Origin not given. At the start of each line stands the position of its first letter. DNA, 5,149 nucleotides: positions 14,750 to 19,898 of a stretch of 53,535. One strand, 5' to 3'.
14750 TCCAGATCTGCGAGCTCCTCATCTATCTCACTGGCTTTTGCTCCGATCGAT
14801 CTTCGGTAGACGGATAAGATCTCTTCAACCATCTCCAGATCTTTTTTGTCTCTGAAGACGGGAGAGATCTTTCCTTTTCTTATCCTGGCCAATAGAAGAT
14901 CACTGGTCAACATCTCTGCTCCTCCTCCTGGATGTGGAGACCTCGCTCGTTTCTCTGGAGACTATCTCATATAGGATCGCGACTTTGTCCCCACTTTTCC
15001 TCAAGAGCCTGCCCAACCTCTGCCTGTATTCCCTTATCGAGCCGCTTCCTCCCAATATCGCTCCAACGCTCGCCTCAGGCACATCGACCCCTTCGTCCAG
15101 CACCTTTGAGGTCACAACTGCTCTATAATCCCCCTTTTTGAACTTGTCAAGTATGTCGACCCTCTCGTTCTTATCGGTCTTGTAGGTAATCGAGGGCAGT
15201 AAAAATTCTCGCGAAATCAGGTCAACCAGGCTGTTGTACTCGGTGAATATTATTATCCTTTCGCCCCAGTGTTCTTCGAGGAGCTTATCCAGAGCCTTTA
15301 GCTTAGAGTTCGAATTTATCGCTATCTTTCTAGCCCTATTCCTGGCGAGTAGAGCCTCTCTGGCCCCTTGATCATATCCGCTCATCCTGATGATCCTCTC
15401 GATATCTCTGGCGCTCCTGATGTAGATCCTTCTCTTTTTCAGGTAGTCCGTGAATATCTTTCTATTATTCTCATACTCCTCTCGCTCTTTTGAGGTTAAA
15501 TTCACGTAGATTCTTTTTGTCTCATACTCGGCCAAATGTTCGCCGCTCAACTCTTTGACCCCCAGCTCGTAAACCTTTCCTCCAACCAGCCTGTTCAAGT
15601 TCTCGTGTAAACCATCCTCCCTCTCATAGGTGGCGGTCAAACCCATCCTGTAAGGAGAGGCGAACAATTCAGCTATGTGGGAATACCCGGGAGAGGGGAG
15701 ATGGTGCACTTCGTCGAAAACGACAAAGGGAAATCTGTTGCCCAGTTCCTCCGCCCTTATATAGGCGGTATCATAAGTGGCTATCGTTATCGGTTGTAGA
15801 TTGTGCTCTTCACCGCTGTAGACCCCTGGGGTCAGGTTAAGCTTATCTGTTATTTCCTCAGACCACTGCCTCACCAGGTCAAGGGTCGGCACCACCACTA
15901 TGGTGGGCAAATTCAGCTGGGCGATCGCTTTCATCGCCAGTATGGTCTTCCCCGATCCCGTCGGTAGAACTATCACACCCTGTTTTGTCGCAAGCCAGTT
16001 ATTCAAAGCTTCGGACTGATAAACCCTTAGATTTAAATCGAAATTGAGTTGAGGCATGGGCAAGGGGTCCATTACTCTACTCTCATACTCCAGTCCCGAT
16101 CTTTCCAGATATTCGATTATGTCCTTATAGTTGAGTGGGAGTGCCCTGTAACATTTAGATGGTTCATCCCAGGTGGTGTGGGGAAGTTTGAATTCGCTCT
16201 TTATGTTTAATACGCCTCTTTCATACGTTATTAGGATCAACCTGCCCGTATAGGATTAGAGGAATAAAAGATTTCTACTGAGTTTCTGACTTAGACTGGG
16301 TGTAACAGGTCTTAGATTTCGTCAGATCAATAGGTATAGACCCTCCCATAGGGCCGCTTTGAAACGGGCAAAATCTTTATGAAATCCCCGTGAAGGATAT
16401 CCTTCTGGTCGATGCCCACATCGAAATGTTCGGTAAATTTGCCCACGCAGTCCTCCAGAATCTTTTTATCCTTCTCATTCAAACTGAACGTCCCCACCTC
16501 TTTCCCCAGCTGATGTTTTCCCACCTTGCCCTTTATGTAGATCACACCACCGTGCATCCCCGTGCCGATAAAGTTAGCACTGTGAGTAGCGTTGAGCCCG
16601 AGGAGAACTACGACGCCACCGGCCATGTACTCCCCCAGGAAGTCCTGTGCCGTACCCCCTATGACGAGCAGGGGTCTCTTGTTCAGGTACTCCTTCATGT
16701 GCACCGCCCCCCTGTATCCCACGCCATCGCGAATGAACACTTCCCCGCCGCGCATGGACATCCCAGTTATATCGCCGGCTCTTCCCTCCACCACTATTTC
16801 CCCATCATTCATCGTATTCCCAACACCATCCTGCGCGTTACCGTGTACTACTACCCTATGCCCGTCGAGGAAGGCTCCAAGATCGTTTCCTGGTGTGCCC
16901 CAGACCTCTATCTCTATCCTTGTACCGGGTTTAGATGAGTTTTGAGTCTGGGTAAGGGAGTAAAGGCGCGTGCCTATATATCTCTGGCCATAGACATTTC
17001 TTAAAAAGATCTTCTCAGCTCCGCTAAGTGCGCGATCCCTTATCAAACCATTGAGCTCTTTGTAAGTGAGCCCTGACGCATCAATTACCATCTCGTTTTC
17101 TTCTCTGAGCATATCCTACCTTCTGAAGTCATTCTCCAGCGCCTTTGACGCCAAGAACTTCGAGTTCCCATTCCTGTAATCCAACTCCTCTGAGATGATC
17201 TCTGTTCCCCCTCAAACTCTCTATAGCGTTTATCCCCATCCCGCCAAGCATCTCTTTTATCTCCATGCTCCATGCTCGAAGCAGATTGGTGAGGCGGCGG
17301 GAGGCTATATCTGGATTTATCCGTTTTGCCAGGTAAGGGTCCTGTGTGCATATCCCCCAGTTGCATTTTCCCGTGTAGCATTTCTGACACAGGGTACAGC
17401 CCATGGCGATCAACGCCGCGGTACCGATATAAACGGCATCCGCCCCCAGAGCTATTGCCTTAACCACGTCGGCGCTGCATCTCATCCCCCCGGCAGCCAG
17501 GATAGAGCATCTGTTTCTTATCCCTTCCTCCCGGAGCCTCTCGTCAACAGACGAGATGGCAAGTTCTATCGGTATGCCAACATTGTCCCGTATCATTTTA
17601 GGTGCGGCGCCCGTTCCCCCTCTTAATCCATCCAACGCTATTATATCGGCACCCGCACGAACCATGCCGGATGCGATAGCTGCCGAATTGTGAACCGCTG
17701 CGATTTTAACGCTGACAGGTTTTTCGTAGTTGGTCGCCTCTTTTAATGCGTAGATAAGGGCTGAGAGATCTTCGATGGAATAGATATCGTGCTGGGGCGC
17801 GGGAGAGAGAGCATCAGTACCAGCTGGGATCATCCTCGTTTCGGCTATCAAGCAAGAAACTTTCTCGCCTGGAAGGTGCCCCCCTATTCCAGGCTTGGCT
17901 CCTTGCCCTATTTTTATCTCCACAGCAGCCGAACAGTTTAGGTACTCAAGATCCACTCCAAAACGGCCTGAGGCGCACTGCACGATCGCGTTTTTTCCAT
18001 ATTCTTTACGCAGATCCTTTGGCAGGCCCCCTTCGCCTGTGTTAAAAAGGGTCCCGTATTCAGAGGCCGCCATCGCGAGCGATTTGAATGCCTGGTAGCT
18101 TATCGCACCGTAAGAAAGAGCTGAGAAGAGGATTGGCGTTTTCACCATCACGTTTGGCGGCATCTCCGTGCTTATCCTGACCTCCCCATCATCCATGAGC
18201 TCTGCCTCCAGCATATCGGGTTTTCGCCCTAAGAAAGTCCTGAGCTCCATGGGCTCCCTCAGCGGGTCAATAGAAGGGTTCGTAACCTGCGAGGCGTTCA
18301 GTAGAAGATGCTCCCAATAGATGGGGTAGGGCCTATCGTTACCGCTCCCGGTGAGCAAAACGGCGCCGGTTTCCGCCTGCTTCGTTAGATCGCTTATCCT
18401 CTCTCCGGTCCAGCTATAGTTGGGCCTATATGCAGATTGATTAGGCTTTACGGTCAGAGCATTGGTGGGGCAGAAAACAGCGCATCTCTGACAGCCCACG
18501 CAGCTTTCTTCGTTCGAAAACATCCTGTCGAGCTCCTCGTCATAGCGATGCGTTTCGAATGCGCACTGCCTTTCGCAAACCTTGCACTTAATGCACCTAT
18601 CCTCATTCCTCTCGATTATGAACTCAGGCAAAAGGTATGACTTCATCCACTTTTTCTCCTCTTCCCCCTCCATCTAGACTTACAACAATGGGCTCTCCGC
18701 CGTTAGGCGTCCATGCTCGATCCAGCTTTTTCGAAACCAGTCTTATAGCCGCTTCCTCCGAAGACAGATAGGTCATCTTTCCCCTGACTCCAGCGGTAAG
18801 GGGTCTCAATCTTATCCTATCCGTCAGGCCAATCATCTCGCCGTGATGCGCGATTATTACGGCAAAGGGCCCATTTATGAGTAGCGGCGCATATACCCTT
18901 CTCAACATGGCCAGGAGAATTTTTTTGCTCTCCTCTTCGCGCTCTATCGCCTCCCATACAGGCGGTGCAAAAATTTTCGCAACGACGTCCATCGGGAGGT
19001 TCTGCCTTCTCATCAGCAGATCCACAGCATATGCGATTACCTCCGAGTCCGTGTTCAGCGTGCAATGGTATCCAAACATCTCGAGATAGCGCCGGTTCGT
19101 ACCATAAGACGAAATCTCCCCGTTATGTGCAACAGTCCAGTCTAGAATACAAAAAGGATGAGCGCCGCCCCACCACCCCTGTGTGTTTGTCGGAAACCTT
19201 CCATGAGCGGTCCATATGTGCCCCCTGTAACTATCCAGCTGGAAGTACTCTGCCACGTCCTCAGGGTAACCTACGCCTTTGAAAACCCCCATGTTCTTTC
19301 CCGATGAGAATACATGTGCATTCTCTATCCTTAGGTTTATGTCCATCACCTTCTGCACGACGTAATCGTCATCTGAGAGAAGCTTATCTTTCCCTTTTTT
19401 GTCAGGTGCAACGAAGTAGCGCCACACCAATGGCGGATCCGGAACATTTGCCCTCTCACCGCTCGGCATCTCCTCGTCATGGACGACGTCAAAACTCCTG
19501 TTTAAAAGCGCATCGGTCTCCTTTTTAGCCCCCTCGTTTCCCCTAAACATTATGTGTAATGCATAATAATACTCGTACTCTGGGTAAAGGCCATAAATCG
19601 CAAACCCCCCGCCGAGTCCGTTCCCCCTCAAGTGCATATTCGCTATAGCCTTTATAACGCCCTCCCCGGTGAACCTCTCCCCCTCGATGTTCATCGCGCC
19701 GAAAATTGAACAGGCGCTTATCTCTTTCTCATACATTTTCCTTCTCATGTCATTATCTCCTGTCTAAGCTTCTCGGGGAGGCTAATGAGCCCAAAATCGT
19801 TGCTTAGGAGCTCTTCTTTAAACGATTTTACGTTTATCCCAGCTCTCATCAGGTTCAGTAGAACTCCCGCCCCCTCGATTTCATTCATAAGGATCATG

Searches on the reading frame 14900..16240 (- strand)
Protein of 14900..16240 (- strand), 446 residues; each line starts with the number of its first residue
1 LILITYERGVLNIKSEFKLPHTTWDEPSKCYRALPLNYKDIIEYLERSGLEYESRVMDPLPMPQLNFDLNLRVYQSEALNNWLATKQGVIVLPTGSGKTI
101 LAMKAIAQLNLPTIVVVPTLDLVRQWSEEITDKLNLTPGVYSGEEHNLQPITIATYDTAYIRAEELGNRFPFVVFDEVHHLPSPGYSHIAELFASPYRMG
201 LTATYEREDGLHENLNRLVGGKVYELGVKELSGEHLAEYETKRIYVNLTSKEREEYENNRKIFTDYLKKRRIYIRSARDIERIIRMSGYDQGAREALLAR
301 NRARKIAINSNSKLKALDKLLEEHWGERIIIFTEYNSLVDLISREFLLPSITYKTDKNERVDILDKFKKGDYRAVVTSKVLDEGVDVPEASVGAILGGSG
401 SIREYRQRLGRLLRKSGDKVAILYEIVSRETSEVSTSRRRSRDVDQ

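Call 19: search_protein_families(library=ncbifam, proteins=[window:14900-16240:-], max_evalue=1e-10)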
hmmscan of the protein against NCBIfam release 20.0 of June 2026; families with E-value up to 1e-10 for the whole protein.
window:14900-16240:- (446 aa): 5 families
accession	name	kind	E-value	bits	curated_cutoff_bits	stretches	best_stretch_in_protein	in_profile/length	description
NF045503.1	repair_heli_XPB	equivalog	4.8e-69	233.4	610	2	67-259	180-390/548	DNA repair helicase XPB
TIGR04095.1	dnd_restrict_1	equivalog_domain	6.2e-38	130.9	600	2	172-436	136-405/451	DNA phosphorothioation system restriction enzyme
TIGR00603.1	rad25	subfamily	1.4e-31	109.5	328.7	2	299-442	468-621/734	DNA repair helicase rad25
NF053632.1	heli_RadD_YejH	equivalog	8.3e-15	54.1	720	0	351-421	278-348/573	DNA repair helicase RadD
NF010337.0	PRK13766.1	equivalog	1.6e-14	53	610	0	315-443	355-496/781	Hef nuclease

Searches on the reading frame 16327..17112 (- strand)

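Call 19: search_protein_families(library=ncbifam, proteins=[window:16327-17112:-], max_evalue=1e-10)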
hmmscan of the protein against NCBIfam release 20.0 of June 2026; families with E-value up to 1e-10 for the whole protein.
window:16327-17112:- (261 aa): 2 families
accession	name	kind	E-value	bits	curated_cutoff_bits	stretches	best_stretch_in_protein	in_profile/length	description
TIGR03122.1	one_C_dehyd_C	equivalog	1.9e-16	60.1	130.65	0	82-140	142-200/260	formylmethanofuran dehydrogenase subunit C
NF042910.1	FMH_DH_FwdC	exception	4.2e-14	52.2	340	1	64-208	61-204/271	tungsten-dependent formylmethanofuran dehydrogenase subunit FwdC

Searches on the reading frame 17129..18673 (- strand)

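Call 19: search_protein_families(library=ncbifam, proteins=[window:17129-18673:-], max_evalue=1e-10)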
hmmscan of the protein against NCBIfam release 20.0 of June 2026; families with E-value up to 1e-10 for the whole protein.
window:17129-18673:- (514 aa): 1 family
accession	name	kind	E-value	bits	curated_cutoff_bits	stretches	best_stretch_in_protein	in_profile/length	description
NF008730.0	PRK11750.1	equivalog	9.9e-78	261.7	1047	1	184-496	864-1174/1490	glutamate synthase large subunit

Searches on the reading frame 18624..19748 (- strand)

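Call 19: search_protein_families(library=ncbifam, proteins=[window:18624-19748:-], max_evalue=1e-10)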
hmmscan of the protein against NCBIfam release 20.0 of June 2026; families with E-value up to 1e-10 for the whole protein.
window:18624-19748:- (374 aa): 1 family
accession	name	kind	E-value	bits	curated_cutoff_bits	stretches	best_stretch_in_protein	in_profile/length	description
TIGR01134.1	purF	equivalog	1.8e-13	50.6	350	1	149-348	37-211/432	amidophosphoribosyltransferase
